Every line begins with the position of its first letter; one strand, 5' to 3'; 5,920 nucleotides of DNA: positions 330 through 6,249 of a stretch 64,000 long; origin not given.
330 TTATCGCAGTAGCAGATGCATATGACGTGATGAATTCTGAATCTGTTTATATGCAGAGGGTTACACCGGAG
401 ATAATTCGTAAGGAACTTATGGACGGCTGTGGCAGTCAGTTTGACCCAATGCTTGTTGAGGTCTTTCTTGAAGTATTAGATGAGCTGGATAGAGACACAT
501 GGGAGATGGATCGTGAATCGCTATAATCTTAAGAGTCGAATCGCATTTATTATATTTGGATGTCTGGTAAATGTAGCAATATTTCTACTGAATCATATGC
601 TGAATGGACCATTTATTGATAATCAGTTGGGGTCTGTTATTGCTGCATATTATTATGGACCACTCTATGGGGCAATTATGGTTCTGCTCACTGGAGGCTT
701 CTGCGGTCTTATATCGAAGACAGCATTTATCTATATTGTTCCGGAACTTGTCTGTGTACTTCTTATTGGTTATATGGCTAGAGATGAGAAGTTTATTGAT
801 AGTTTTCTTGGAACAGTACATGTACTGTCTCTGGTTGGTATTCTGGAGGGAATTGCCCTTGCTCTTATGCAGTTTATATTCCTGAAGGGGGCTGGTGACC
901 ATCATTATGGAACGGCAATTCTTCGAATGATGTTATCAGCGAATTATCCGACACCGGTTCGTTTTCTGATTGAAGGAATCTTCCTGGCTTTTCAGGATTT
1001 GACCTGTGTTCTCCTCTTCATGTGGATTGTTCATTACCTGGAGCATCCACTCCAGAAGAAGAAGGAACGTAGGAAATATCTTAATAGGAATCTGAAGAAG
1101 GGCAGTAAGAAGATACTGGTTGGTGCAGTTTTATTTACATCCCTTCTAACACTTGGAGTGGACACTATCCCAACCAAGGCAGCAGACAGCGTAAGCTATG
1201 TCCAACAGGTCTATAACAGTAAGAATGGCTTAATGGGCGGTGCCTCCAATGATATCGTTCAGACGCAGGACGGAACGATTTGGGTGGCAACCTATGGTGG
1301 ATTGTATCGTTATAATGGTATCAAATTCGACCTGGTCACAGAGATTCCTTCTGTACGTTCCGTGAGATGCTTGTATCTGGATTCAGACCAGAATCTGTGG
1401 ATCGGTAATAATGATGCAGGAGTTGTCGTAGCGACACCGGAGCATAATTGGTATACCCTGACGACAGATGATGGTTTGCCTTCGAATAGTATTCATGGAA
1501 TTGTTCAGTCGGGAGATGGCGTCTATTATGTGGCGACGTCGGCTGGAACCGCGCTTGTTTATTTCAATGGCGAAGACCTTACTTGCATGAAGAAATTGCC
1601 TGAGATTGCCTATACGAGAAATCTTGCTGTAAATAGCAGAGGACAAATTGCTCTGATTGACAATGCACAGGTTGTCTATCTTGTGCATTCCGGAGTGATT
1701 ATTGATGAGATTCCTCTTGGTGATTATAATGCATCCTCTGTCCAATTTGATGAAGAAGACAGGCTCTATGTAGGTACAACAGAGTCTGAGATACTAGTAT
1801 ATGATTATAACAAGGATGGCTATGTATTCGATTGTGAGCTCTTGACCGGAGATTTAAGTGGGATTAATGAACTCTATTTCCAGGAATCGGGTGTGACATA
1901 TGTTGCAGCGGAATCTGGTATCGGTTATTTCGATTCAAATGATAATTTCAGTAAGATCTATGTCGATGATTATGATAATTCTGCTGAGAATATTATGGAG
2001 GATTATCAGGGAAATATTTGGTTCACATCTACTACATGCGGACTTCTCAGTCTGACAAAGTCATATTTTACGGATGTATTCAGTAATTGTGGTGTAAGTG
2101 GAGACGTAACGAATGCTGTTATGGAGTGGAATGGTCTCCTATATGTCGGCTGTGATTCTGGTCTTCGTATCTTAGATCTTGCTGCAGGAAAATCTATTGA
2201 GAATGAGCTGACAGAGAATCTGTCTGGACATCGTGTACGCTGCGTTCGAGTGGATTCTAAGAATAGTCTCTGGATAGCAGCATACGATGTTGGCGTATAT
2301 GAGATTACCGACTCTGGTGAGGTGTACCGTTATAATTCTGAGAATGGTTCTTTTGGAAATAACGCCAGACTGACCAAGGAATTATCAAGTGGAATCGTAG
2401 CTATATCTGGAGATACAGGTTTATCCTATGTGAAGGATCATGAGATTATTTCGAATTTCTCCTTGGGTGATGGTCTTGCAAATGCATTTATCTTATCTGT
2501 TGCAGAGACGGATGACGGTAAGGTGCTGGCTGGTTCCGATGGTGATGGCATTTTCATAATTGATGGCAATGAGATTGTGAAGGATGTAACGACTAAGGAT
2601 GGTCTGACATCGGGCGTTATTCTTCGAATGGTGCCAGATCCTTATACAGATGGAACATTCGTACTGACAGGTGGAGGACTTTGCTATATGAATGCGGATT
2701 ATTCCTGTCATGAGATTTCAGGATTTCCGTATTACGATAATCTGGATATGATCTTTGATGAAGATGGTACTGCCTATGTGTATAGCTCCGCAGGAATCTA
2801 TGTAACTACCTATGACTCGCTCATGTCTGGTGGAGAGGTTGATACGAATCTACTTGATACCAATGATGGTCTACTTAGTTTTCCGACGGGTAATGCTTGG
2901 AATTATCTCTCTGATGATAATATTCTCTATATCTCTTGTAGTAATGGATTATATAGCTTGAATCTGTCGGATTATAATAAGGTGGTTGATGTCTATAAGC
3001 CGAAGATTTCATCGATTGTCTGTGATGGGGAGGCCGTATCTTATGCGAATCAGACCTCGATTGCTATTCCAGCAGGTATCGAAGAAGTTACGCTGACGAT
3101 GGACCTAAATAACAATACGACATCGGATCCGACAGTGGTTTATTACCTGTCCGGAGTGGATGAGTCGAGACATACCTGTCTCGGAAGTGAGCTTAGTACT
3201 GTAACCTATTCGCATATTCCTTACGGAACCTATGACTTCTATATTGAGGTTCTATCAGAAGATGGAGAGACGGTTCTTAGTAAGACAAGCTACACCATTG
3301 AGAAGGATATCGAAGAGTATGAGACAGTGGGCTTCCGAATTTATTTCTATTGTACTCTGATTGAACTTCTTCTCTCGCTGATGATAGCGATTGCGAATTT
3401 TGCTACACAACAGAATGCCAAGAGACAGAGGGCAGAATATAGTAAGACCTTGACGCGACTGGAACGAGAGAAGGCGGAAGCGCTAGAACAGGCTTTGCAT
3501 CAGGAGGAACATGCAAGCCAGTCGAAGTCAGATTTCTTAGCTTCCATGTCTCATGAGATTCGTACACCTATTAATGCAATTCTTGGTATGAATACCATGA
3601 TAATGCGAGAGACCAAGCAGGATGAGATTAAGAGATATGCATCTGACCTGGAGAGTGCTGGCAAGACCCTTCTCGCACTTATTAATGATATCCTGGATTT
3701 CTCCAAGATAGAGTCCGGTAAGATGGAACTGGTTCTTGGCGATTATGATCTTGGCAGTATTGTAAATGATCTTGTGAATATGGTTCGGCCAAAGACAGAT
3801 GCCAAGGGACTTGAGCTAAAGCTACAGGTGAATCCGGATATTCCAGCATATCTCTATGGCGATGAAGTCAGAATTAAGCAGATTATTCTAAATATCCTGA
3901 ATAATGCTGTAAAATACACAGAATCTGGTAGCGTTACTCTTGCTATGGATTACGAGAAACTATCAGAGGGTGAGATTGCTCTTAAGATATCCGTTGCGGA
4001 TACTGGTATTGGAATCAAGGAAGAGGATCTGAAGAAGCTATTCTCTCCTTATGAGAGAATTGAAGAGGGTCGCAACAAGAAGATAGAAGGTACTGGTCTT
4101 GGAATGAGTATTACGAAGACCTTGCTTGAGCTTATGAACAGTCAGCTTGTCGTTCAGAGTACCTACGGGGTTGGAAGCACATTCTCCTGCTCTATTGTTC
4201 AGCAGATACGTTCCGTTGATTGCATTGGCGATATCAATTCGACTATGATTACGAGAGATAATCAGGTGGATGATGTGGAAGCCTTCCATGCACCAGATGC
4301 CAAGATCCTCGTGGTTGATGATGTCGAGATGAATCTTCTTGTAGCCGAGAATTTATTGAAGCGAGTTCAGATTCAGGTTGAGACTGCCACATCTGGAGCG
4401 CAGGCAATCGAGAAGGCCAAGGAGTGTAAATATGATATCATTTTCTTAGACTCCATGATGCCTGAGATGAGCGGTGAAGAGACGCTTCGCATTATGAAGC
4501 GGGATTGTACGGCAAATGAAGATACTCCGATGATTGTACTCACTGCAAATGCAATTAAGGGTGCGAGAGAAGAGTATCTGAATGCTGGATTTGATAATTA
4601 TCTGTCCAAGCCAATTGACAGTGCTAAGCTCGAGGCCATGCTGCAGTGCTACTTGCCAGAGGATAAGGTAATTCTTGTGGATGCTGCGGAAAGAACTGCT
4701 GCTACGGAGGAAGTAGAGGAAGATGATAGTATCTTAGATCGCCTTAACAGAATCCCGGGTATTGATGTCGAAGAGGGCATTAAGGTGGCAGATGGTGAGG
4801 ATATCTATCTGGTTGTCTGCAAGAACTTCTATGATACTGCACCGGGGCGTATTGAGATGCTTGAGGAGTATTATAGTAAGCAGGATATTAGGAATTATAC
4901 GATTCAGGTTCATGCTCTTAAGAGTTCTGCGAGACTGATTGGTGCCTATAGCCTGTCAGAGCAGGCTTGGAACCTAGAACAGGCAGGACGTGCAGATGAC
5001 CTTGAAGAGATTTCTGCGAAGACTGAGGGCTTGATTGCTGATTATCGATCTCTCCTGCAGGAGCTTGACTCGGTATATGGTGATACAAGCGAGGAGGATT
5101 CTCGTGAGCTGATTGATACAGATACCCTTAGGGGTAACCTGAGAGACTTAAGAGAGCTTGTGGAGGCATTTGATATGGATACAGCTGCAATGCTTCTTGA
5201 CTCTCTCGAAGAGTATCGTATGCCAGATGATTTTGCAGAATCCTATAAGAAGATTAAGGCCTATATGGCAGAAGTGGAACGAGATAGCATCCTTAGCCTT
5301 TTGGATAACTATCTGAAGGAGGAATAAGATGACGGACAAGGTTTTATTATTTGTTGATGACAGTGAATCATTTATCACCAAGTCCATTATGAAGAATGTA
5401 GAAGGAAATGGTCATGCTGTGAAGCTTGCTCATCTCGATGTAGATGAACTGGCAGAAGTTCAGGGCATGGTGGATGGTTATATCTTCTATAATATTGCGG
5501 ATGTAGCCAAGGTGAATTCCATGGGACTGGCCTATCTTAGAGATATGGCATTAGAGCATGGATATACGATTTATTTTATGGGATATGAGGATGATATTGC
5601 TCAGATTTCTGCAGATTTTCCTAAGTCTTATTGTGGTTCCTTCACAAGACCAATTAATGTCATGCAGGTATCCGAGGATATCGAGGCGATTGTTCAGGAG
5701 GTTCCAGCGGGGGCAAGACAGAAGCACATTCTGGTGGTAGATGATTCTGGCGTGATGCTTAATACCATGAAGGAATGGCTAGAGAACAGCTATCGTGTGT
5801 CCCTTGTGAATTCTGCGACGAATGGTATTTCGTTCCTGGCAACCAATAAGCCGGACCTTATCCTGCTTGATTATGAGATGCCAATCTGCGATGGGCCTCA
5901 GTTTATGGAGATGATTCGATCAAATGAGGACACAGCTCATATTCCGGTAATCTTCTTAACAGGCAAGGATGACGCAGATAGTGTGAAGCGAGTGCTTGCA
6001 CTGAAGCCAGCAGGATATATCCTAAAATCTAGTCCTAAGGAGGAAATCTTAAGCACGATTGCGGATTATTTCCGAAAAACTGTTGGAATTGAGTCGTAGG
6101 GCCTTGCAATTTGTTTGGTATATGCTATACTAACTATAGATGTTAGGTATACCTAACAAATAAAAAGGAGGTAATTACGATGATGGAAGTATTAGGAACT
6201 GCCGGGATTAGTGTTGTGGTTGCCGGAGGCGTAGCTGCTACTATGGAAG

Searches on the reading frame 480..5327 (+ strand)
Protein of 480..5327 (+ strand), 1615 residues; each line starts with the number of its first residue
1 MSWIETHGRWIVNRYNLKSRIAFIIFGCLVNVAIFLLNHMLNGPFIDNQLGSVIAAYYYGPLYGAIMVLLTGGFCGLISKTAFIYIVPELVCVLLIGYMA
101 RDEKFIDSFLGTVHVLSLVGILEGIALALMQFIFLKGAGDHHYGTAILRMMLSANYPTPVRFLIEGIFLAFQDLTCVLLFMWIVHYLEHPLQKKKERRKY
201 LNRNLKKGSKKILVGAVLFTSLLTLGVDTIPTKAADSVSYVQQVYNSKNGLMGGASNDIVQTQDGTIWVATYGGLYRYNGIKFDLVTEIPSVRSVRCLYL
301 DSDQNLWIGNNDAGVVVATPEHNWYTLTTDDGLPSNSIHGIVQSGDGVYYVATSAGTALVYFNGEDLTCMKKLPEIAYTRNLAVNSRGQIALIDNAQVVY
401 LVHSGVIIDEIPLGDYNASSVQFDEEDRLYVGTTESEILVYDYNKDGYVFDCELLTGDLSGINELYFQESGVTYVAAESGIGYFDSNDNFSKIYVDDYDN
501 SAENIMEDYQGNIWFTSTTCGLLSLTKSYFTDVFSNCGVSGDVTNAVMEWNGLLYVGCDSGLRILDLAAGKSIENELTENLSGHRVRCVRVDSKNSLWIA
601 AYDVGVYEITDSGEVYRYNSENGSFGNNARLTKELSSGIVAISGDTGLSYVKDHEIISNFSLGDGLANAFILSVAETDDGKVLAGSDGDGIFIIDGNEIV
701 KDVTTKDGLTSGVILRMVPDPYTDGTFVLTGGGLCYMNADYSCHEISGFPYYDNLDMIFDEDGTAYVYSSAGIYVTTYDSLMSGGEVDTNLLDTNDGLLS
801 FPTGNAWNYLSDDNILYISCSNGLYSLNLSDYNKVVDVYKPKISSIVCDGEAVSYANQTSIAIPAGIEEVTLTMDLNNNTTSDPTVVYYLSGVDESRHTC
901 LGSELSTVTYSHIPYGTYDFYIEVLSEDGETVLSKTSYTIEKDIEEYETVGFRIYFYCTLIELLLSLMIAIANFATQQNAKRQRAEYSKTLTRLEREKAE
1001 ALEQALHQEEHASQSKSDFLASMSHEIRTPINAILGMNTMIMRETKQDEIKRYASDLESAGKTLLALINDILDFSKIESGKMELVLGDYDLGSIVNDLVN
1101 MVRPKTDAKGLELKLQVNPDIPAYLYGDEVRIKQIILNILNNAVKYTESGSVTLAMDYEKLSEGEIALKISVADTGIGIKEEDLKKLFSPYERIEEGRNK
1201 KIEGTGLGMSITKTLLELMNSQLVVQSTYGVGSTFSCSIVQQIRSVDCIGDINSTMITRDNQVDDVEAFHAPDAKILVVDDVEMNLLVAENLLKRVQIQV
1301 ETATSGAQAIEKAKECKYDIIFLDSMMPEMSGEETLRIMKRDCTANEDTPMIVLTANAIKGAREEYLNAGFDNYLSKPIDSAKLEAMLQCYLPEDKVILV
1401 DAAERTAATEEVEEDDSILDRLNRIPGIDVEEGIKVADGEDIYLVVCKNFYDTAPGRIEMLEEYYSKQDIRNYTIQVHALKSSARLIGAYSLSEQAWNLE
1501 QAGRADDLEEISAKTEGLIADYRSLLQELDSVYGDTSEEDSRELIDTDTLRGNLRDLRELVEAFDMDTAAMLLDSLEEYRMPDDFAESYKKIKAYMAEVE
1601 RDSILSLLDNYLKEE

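Call 55: search_protein_families(library=pfam, proteins=[window:480-5327:+], max_evalue=0.05)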
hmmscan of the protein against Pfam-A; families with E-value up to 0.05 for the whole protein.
window:480-5327:+ (1615 aa): 7 families
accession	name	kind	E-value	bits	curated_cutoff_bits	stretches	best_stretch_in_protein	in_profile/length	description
PF02518.31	HATPase_c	-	2e-23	83.4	26.4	1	1127-1239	1-107/111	Histidine kinase-, DNA gyrase B-, and HSP90-like ATPase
PF00072.30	Response_reg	-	3.6e-23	82.3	30.2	1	1276-1388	1-110/111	Response regulator receiver domain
PF07494.17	Reg_prop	-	1.8e-20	70.8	20.4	1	294-311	6-23/24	Two component regulator propeller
PF00512.31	HisKA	-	1.3e-18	67.2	26.9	1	1015-1080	1-66/66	His Kinase A (phospho-acceptor) domain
PF01627.28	Hpt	-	1.5e-08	35.2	24.6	1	1448-1522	4-74/84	Hpt domain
PF07495.19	Y_Y_Y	-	0.0042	17.4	26.6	1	880-937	4-59/65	Y_Y_Y domain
PF13589.12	HATPase_c_3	-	0.016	15.6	25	1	1133-1208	4-76/137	Histidine kinase-, DNA gyrase B-, and HSP90-like ATPase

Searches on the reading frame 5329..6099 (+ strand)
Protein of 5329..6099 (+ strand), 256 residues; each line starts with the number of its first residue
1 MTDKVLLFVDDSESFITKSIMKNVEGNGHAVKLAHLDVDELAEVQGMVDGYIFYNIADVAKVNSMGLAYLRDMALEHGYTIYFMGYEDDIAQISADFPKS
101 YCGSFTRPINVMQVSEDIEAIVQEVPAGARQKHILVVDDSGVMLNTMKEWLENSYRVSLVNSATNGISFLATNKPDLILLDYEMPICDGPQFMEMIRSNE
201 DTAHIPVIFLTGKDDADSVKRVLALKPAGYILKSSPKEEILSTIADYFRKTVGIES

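Call 55: search_protein_families(library=pfam, proteins=[window:5329-6099:+], max_evalue=0.05)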
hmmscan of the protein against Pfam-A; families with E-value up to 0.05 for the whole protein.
window:5329-6099:+ (256 aa): 1 family
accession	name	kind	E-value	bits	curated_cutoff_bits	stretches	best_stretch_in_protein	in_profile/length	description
PF00072.30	Response_reg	-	1.2e-21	77.4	30.2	1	134-244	1-110/111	Response regulator receiver domain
